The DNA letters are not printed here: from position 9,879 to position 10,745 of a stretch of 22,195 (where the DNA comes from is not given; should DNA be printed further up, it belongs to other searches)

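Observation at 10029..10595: Unexplained C-terminal domain of about 190 residues on the GT2 synthase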

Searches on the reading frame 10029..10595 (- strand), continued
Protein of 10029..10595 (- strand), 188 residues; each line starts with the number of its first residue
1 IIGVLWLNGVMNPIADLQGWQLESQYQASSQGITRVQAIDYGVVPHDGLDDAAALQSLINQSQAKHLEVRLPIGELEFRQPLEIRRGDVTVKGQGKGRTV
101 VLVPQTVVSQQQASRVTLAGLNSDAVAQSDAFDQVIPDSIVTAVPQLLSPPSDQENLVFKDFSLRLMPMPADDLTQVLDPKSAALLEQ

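Call 76: fold_search(model_id=the predicted structure, library=pdb)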
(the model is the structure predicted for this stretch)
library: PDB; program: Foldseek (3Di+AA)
matches with E <= 10: 169; with E <= 0.001: 0
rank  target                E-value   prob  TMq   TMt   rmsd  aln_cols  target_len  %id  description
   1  9ozl_A                1.9e-03  1.00  0.34  0.17   4.4        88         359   20  Crystal structure of the polysaccharide lyase RbmB from Vibrio cholerae (released 2026-03-11)
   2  7chu_A                2.0e-03  1.00  0.36  0.13   6.6        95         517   19  Geobacillus virus E2 - ORF18 (released 2021-04-14)
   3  9ozl_B                2.3e-03  1.00  0.33  0.17   4.2        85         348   20  Crystal structure of the polysaccharide lyase RbmB from Vibrio cholerae (released 2026-03-11)
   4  9ozd_C                2.3e-03  1.00  0.34  0.17   4.3        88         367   20  Crystal structure of the polysaccharide lyase RbmB from Vibrio cholerae bound to Vibrio Polysaccharide (released 2026-03-11)
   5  9ozl_C                3.1e-03  1.00  0.33  0.17   4.3        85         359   20  Crystal structure of the polysaccharide lyase RbmB from Vibrio cholerae (released 2026-03-11)
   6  9ozd_B                3.8e-03  1.00  0.34  0.17   4.4        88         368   20  Crystal structure of the polysaccharide lyase RbmB from Vibrio cholerae bound to Vibrio Polysaccharide (released 2026-03-11)
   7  9ozl_D                4.0e-03  1.00  0.34  0.17   4.3        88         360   20  Crystal structure of the polysaccharide lyase RbmB from Vibrio cholerae (released 2026-03-11)
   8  2pyh_A                6.3e-03  1.00  0.36  0.17   2.5        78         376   27  Azotobacter vinelandii Mannuronan C-5 epimerase AlgE4 A-module complexed with mannuronan trisaccharide (released 2008-05-27)
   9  9ozd_A                9.9e-03  1.00  0.33  0.16   4.3        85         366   20  Crystal structure of the polysaccharide lyase RbmB from Vibrio cholerae bound to Vibrio Polysaccharide (released 2026-03-11)
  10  2pyh_B                1.1e-02  1.00  0.37  0.17   1.8        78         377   27  Azotobacter vinelandii Mannuronan C-5 epimerase AlgE4 A-module complexed with mannuronan trisaccharide (released 2008-05-27)
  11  8ja4                  1.5e-02  1.00  0.37  0.14   1.8        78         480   27  Structure of the alginate epimerase/lyase (released 2024-05-08)
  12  8jaz_A                2.0e-02  1.00  0.37  0.14   1.9        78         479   27  Structure of the alginate epimerase/lyase complexed with di-mannuronic acid (released 2024-05-08)
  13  2uve_A                2.8e-02  1.00  0.36  0.12   2.2        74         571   19  Structure of Yersinia enterocolitica Family 28 Exopolygalacturonase (released 2007-05-08)
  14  2pyg_A                3.1e-02  1.00  0.36  0.17   1.9        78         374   27  Azotobacter vinelandii Mannuronan C-5 epimerase AlgE4 A-module (released 2008-05-27)
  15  5zru_A                3.3e-02  1.00  0.37  0.12   2.0        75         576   24  Crystal structure of Agl-KA catalytic domain (released 2019-10-23)
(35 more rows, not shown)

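Call 78: search_protein_families(library=ncbifam, proteins=[P0139], max_evalue=0.001)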
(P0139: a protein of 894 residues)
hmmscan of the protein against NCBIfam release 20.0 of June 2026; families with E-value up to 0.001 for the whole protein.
P0139 (894 aa): 3 families
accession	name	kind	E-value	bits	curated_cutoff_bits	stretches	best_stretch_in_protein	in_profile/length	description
TIGR04242.1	nodulat_NodC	equivalog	6e-07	28.8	550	1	90-457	45-391/395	chitooligosaccharide synthase NodC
TIGR03937.1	PgaC_IcaA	equivalog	3e-06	26.4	422.3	1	66-275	19-214/407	poly-beta-1,6-N-acetyl-D-glucosamine synthase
TIGR03805.1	beta_helix_1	subfamily_domain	8.5e-05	21.8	141.5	1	551-614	10-71/314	parallel beta-helix domain-containing protein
